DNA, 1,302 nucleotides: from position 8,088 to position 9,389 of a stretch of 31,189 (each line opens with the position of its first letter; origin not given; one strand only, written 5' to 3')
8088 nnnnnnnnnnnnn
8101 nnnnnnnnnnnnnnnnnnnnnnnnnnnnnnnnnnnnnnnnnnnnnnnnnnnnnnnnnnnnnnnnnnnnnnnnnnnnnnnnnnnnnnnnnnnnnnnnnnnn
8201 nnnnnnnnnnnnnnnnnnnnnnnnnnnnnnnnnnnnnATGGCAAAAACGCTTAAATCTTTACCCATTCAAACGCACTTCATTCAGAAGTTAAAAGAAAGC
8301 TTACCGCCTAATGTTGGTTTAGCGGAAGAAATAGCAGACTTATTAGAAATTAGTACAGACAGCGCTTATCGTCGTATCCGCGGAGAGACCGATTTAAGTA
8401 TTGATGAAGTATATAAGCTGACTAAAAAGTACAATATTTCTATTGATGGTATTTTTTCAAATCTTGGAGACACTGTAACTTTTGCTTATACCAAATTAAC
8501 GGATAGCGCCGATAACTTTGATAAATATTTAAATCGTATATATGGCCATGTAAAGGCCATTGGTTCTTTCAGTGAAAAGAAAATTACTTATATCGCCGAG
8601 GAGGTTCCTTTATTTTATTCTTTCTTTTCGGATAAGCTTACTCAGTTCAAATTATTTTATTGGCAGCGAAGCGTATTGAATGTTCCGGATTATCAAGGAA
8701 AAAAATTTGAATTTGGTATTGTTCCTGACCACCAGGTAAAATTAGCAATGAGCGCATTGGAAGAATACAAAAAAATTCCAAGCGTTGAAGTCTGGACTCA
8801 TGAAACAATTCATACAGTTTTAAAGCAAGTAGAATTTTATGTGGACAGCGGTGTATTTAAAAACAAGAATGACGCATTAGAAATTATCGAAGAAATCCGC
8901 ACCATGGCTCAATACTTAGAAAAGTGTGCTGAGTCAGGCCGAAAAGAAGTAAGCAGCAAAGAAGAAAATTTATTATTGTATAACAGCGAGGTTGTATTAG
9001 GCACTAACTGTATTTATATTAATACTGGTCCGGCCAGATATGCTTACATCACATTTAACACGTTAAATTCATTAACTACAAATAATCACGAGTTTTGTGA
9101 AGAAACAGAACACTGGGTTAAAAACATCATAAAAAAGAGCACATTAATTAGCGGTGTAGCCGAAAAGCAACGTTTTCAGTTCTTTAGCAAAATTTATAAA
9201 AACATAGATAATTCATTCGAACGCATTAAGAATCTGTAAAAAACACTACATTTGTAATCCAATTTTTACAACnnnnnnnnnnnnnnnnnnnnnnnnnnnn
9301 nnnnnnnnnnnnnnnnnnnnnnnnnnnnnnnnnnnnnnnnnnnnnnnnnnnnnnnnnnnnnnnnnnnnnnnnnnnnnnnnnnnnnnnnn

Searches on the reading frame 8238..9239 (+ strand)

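Call 6: search_protein_families(library=pfam, proteins=[window:8238-9239:+])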
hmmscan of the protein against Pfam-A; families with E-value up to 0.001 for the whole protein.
window:8238-9239:+ (333 aa): 2 families
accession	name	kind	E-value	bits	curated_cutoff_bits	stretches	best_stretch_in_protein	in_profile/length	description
PF08667.16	BetR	-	0.00015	22.3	21.6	1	29-73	25-69/148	BetR domain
PF01381.28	HTH_3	-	0.00039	20.8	23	1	30-71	13-54/55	Helix-turn-helix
